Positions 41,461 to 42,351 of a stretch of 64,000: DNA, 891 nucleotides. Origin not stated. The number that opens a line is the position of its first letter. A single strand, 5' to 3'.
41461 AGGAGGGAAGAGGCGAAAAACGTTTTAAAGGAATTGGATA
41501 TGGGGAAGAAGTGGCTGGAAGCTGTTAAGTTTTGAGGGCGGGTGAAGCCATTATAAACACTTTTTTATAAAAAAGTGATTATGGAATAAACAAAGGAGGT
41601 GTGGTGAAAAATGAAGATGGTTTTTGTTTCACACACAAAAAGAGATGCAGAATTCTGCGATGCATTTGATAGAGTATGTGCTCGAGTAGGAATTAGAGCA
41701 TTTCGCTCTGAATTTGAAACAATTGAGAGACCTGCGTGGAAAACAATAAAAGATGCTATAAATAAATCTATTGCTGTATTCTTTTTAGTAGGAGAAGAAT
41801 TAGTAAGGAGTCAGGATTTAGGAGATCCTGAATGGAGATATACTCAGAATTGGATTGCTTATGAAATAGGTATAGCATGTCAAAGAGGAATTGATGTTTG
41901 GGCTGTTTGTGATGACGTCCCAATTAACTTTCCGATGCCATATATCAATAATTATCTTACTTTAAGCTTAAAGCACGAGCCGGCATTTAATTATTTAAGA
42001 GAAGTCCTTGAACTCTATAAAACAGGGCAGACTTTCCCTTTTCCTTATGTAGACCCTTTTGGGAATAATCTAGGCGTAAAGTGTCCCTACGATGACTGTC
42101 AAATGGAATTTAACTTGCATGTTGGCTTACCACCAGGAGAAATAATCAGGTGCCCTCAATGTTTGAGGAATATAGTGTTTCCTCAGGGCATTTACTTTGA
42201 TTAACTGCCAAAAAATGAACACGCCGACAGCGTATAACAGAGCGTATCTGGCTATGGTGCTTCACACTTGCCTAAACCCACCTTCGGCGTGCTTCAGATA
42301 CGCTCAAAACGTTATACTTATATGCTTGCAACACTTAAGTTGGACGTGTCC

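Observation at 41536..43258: AT-rich island carrying a TIR-like zinc-ribbon protein next to a MITE-like element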

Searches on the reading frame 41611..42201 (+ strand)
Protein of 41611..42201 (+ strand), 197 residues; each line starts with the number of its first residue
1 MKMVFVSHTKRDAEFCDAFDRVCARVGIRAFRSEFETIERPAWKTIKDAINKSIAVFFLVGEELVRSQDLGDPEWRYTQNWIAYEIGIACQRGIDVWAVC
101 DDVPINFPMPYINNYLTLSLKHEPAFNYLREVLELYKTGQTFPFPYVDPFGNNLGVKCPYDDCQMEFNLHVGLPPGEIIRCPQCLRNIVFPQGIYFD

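Call 4: search_protein_families(library=pfam, proteins=[window:41611-42201:+], max_evalue=10)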
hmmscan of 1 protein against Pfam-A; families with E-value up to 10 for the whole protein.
window:41611-42201:+ (197 aa): 3 families
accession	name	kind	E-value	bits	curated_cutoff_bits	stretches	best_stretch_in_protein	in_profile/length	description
PF13676.11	TIR_2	-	3.1e-05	24.9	28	1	4-80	1-77/122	TIR domain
PF21344.3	Zn_ribbon_LysW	-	0.061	13.4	27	1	156-184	1-27/46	Alpha-aminoadipate carrier protein LysW-like, globular domain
PF13271.11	DUF4062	-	0.17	12.6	24.7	1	4-62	2-62/82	Domain of unknown function (DUF4062)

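Call 5: search_protein_families(library=padloc, proteins=[window:41611-42201:+], max_evalue=10)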
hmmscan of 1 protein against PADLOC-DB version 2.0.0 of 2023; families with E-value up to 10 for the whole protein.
window:41611-42201:+ (197 aa): 1 family
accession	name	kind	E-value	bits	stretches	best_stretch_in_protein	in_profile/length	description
PDLC03825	spbK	-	0.0071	13.8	1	2-29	149-176/308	-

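Call 11: find_homologous_proteins(query=window:41611-42201:+, max_evalue=0.001)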
Query window:41611-42201:+ (197 aa): 365 proteins with E <= 0.001 among 420 candidates; the best 120 are listed.
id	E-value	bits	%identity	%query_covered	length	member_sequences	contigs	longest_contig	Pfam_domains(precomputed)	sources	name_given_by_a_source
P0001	2.2e-120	418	92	98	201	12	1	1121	-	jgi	-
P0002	6.1e-108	377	82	98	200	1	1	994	PF13676.12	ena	-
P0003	2.2e-103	362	76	98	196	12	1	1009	-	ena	-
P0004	1.1e-102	360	76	98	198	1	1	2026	-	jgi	jgi:hypothetical protein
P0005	2.2e-100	353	75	98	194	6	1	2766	-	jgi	-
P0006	2.0e-99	349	75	98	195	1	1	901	-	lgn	-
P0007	2.4e-98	346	74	98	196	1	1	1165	-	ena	-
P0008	3.2e-97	342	75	98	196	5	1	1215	-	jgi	-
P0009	6.2e-97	341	73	98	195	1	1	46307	-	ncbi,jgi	-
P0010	2.4e-96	339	72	98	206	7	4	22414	-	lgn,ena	-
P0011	3.5e-96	339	71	98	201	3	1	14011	-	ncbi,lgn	-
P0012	7.9e-95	334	71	98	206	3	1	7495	-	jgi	-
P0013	1.5e-94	333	69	98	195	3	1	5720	-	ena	-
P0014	2.9e-94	333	72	98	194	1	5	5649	-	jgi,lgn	-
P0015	3.6e-94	332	69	98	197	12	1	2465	PF13676.12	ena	-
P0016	4.6e-94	332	68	98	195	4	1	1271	PF13676.12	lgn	-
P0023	5.9e-92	325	74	98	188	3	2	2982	PF13676.12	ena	-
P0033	7.5e-88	312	68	98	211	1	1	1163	PF13676.12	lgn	-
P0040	4.3e-86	306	63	100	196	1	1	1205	PF13676.12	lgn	-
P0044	8.7e-84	298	68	97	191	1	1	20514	-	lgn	-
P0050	1.7e-82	294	63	97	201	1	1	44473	-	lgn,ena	-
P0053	4.6e-82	293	62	98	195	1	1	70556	-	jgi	-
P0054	1.2e-81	291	64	98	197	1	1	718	PF13676.12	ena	-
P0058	1.3e-80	288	64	95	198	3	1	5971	PF13676.12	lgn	-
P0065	5.9e-80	286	65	98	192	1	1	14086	PF13676.12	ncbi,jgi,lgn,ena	ncbi:MAG: hypothetical protein WC556_14350 [Candidatus Methanoperedens sp.]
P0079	5.1e-77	276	60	98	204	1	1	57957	-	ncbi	-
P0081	1.5e-76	275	62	95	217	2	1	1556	PF13676.12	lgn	-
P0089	4.6e-75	270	61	95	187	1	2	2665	PF13676.12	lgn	-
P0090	5.8e-75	269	60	96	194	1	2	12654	PF13676.12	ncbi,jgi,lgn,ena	-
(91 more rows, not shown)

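Call 12: find_encoding_contigs(protein=window:41611-42201:+, flank=10000, max_places=10)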
Protein window:41611-42201:+ (197 aa): 2 contigs read that carry it; 2 places shown.
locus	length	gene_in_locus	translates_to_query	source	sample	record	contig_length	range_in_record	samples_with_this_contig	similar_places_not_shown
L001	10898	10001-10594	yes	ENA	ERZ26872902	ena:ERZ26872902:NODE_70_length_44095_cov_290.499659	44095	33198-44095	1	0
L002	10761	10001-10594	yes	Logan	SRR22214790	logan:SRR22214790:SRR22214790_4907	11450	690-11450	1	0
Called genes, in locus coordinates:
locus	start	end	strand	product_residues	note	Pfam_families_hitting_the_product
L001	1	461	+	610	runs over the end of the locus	-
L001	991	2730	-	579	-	PF00501:AMP-binding, PF13193:AMP-binding_C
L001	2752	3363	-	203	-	PF00013:KH_1 (weak), PF22675:KH-I_KHDC4-BBP (faint), PF21800:KH_KRR1_2nd (weak), PF22891:KH_PNO1_2nd, PF00013:KH_1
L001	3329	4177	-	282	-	PF01163:RIO1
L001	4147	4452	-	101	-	PF01176:eIF-1a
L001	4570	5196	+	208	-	PF03193:RsgA_GTPase (faint), PF02421:FeoB_N (faint), PF01926:MMR_HSR1, PF00009:GTP_EFTU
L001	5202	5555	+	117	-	PF09846:OapB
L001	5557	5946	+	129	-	PF09845:OapC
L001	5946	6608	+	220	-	PF00156:Pribosyltran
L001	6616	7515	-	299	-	PF01210:NAD_Gly3P_dh_N (faint), PF02737:3HCDH_N, PF03446:NAD_binding_2 (weak), PF00725:3HCDH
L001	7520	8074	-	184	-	PF00378:ECH_1, PF16113:ECH_2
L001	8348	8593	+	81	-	PF02700:PurS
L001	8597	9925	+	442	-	PF00579:tRNA-synt_1b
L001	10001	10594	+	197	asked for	-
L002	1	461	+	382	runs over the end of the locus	?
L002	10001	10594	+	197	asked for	-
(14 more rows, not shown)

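Call 15: find_encoding_contigs(protein=P0053, flank=8000, max_places=3)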
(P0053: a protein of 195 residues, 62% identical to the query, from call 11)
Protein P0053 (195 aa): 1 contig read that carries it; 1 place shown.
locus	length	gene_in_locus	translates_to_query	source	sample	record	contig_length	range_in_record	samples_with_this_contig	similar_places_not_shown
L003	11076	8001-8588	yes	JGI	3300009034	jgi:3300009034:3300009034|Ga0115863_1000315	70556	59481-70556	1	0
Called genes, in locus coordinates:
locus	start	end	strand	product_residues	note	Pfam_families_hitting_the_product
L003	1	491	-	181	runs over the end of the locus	PF01558:POR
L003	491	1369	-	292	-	PF02775:TPP_enzyme_C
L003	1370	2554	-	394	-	PF01855:POR_N, PF02780:Transketolase_C (weak), PF17147:PFOR_II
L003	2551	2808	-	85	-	PF00037:Fer4 (weak), PF13237:Fer4_10 (weak), PF14697:Fer4_21 (faint), PF12838:Fer4_7, PF13187:Fer4_9 (weak), PF13484:Fer4_16 (faint)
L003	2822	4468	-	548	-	PF00890:FAD_binding_2, PF03486:HI0933_like (faint), PF07992:Pyr_redox_2 (faint)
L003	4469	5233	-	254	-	PF00037:Fer4 (faint), PF13183:Fer4_8 (faint), PF13237:Fer4_10 (faint), PF13534:Fer4_17 (faint), PF12838:Fer4_7 (weak), PF13187:Fer4_9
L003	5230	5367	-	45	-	-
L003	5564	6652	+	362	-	PF01047:MarR (faint), PF01978:TrmB (faint), PF04545:Sigma70_r4 (faint), PF12802:MarR_2 (faint), PF13384:HTH_23 (faint)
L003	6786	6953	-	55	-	-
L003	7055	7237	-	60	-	-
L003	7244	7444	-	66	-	-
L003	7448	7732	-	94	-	-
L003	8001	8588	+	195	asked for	-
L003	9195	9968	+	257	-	-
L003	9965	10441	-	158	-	-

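Call 16: find_encoding_contigs(protein=P0079, flank=8000, max_places=3)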
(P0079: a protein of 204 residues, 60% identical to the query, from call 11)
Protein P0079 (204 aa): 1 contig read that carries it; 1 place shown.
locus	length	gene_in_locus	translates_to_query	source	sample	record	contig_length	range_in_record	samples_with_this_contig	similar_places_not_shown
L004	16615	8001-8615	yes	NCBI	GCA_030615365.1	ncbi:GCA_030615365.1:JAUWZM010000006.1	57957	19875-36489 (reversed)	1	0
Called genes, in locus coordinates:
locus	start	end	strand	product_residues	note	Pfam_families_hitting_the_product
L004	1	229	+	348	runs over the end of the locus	PF03739:LptF_LptG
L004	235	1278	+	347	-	PF03739:LptF_LptG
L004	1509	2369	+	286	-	PF13102:Phage_int_SAM_5, PF24624:Int_N (weak), PF22823:MrpR_C_cat (faint), PF00589:Phage_integrase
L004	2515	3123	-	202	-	PF11536:DUF3226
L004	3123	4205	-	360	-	PF02463:SMC_N (faint), PF13175:AAA_15, PF13476:AAA_23, PF13304:AAA_21, PF13175:AAA_15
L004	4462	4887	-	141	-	-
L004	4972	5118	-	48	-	-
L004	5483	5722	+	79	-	-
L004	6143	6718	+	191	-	-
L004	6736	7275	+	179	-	-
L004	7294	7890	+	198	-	-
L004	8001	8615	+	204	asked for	-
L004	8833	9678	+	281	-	-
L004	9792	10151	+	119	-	PF13091:PLDc_2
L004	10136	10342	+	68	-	PF13091:PLDc_2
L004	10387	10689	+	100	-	-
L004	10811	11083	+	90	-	PF00216:Bac_DNA_binding, PF18291:HU-HIG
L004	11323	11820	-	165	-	PF01928:CYTH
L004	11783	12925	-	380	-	PF01098:FTSW_RODA_SPOVE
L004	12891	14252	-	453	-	PF21799:MurD-like_N, PF08245:Mur_ligase_M, PF02875:Mur_ligase_C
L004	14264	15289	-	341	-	PF00953:Glycos_transf_4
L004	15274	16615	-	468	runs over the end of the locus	PF08245:Mur_ligase_M, PF02875:Mur_ligase_C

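Call 17: find_encoding_contigs(protein=P0009, flank=8000, max_places=3)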
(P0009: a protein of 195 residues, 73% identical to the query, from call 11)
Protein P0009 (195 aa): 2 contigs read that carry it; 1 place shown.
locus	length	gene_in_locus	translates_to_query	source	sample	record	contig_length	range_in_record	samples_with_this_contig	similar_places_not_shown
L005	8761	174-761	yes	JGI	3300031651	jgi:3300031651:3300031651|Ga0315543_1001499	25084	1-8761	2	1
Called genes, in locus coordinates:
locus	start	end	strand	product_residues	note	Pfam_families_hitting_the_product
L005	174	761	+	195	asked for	-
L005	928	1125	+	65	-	-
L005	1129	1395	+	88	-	PF05016:ParE_toxin (weak)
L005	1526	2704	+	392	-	PF04412:AcnX, PF28403:AcnX_2nd, PF28406:AcnX_3rd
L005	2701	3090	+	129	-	PF01989:AcnX_swivel_put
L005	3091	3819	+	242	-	PF00696:AA_kinase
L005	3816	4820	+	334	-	PF01070:FMN_dh, PF00478:IMPDH, PF01645:Glu_synthase (weak)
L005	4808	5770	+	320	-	PF00348:polyprenyl_synt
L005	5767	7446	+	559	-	PF00749:tRNA-synt_1c, PF03950:tRNA-synt_1c_C, PF20974:tRNA-synt_1c_C2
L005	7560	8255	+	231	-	PF02182:SAD_SRA (weak), PF01844:HNH, PF14279:HNH_5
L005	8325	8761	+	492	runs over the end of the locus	PF01409:tRNA-synt_2d, PF00152:tRNA-synt_2 (faint), PF17759:tRNA_synthFbeta (weak)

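Call 18: find_related_loci(query=A1, collection=genome_contigs, flank=10000)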
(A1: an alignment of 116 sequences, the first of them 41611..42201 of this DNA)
Query A1 (197 aa) in genome_contigs; peptide patterns used: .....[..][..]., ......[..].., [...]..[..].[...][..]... (x = any residue, [..] = any of these).
58 stretches matched a pattern; 27 encode a relative of the query (tblastn E <= 1e-3); 27 distinct loci.
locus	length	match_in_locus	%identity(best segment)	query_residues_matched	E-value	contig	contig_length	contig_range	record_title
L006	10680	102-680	73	1-193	9e-101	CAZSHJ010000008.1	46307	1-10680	MAG TPA_asm: uncultured Thermoplasmatales archaeon isolate binchicken_co100_451 genome assembly, contig: NODE_1069_lengt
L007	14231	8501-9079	72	1-193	2e-96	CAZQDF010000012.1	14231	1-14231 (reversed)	MAG TPA_asm: uncultured Dehalococcoidales bacterium isolate binchicken_co89_80 genome assembly, contig: NODE_8073_length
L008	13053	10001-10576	62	2-193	6e-83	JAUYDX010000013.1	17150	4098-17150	MAG: Candidatus Omnitrophota bacterium isolate C20_metabat.bin.76_sub C20_k141_636818, whole genome shotgun sequence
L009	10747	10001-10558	65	1-193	7e-83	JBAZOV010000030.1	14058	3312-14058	MAG: Candidatus Methanoperedens sp. isolate SO_2017_SWC_14 scaffold_3716_c1_LP-4_2017, whole genome shotgun sequence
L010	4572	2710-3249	63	4-188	2e-77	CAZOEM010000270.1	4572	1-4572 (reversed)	MAG TPA_asm: uncultured Halobacteria archaeon isolate binchicken_co116_93 genome assembly, contig: NODE_24422_length_457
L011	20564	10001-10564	57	4-194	9e-76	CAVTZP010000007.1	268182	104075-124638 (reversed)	MAG: uncultured delta proteobacterium isolate MFD04408.bin.1.96 genome assembly, contig: contig_37181, whole genome shot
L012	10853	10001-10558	59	4-193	6e-74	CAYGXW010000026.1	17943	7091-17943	MAG TPA_asm: uncultured Dehalococcoidales bacterium isolate ERP119294_co3_370 genome assembly, contig: NODE_1900_length_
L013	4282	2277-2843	55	4-197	1e-73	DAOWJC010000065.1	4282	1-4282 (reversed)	MAG TPA_asm: Dehalococcoidia bacterium isolate CSMAG_2059 CSMAG_2059_k141_177749_length_4282_cov_39.7469, whole genome s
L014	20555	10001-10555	56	4-193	3e-72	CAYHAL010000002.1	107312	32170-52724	MAG TPA_asm: uncultured Dehalococcoidales bacterium isolate ERP119294_co3_379 genome assembly, contig: NODE_29_length_10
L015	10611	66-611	59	4-190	1e-71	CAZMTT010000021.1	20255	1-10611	MAG TPA_asm: uncultured Dehalococcoidales bacterium isolate binchicken_co89_139 genome assembly, contig: NODE_4649_lengt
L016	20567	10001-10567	55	4-195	5e-68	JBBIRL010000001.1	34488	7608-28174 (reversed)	MAG: Dehalococcoidia bacterium isolate CYF170214_bin_349 NODE_1337_length_34488_cov_3.956495, whole genome shotgun seque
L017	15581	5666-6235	53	3-197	3e-67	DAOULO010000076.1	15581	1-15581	MAG TPA_asm: Dehalococcoidales bacterium isolate W31_45 k127_350136, whole genome shotgun sequence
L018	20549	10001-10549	53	4-190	2e-61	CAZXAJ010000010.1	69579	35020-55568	MAG TPA_asm: uncultured Dehalococcoidales bacterium isolate binchicken_co334_347 genome assembly, contig: NODE_554_lengt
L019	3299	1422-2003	46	1-193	5e-55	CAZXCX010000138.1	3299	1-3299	MAG TPA_asm: uncultured Candidatus Bathyarchaeia archaeon isolate binchicken_co89_156 genome assembly, contig: NODE_6639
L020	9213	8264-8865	58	1-190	8e-65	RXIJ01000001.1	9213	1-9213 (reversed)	MAG: Methanosarcinales archaeon isolate GoM-Arc1-GOS MV1S112SP2S24A_scaffold_5012, whole genome shotgun sequence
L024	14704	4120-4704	50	1-193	4e-62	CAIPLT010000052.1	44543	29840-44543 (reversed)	candidate division WOR-3 bacterium isolate AM-sed-core2-D2_bin-250 genome assembly, contig: bin-250:52/89, whole genome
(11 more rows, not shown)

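Call 19: predict_structure(alignment_id=A1)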
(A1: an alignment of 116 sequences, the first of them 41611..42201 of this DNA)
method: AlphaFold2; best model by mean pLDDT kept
length: 197 residues; sequences in the alignment: 116
mean_pLDDT: 95.4   pTM: 0.91
mean pLDDT of the five models: 95.4, 95.3, 95.0, 94.8, 94.5
residues with pLDDT >= 90: 181; 70-90: 15; 50-70: 1; < 50: 0
segments of 3 or more residues with pLDDT < 50: none
pLDDT, mean of each block of 10 residues (from residue 1): 94 96 97 84 94 98 96 90 96 98 96 97 98 97 95 96 98 97 98 87
secondary structure, 60 per line:
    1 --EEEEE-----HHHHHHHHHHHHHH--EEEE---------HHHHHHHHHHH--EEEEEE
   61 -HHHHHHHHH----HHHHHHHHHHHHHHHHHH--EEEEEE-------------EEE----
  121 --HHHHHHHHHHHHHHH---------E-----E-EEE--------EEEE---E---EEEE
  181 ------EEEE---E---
elements in order: E3-7 H13-26 E29-32 H42-52 E55-60 H62-70 H75-92 E95-100 E114-116 H123-137 E155-157 E166-169 E177-180 E187-190

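Call 28: search_protein_families(library=ncbifam, proteins=[window:41611-42201:+], max_evalue=10)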
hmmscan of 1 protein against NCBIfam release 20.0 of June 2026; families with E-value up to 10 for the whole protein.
window:41611-42201:+ (197 aa): 0 families

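Call 29: search_protein_families(library=phrogs, proteins=[window:41611-42201:+], max_evalue=10)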
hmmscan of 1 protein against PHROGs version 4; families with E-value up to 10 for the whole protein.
window:41611-42201:+ (197 aa): 2 families
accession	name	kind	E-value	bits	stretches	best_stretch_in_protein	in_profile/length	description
phrog_4875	-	unknown function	0.088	14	1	154-189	11-41/77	-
phrog_6988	-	unknown function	0.23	12.3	1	44-99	57-100/135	-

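Call 30: search_solved_structures(query=A1, max_evalue=10, show_alignments=3)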
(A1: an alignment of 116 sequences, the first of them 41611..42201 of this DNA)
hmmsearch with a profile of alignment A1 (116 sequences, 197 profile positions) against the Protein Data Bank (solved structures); distinct sequences matched with E-value up to 10: 12.
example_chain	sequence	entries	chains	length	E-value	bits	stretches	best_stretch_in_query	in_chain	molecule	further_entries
6a57_A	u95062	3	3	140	0.074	16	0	141-174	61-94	Lysine-specific demethylase REF6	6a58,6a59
2j7j_A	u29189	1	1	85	0.17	14.9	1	134-181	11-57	TRANSCRIPTION FACTOR IIIA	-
1un6_B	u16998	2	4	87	0.17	14.8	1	134-181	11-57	TRANSCRIPTION FACTOR IIIA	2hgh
1w6u_A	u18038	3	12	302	0.18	14.7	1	28-69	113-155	2,4-DIENOYL-COA REDUCTASE, MITOCHONDRIAL PRECURSOR | 2,4-DIENOYL-COA REDUCTASE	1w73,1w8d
9v44_A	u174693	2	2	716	0.22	14.5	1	67-168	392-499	Polymerase acidic protein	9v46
4mj7_A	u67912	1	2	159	0.65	12.9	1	122-191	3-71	rRNA-processing protein UTP23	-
8y7m_E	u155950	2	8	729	0.68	12.9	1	67-168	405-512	Polymerase acidic protein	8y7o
6qnw_A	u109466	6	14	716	0.69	12.9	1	67-168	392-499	Polymerase acidic protein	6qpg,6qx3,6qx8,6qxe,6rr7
1e91_A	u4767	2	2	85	0.71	12.8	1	101-143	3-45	PAIRED AMPHIPATHIC HELIX PROTEIN SIN3B | Sin3b protein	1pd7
6jnl_A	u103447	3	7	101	0.99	12.3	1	141-175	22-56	Lysine-specific demethylase REF6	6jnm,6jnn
2f05_A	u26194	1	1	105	1.2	12.1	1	101-143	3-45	Paired amphipathic helix protein Sin3b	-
1tf6_A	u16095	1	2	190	2.2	11.2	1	134-181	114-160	PROTEIN (TRANSCRIPTION FACTOR IIIA)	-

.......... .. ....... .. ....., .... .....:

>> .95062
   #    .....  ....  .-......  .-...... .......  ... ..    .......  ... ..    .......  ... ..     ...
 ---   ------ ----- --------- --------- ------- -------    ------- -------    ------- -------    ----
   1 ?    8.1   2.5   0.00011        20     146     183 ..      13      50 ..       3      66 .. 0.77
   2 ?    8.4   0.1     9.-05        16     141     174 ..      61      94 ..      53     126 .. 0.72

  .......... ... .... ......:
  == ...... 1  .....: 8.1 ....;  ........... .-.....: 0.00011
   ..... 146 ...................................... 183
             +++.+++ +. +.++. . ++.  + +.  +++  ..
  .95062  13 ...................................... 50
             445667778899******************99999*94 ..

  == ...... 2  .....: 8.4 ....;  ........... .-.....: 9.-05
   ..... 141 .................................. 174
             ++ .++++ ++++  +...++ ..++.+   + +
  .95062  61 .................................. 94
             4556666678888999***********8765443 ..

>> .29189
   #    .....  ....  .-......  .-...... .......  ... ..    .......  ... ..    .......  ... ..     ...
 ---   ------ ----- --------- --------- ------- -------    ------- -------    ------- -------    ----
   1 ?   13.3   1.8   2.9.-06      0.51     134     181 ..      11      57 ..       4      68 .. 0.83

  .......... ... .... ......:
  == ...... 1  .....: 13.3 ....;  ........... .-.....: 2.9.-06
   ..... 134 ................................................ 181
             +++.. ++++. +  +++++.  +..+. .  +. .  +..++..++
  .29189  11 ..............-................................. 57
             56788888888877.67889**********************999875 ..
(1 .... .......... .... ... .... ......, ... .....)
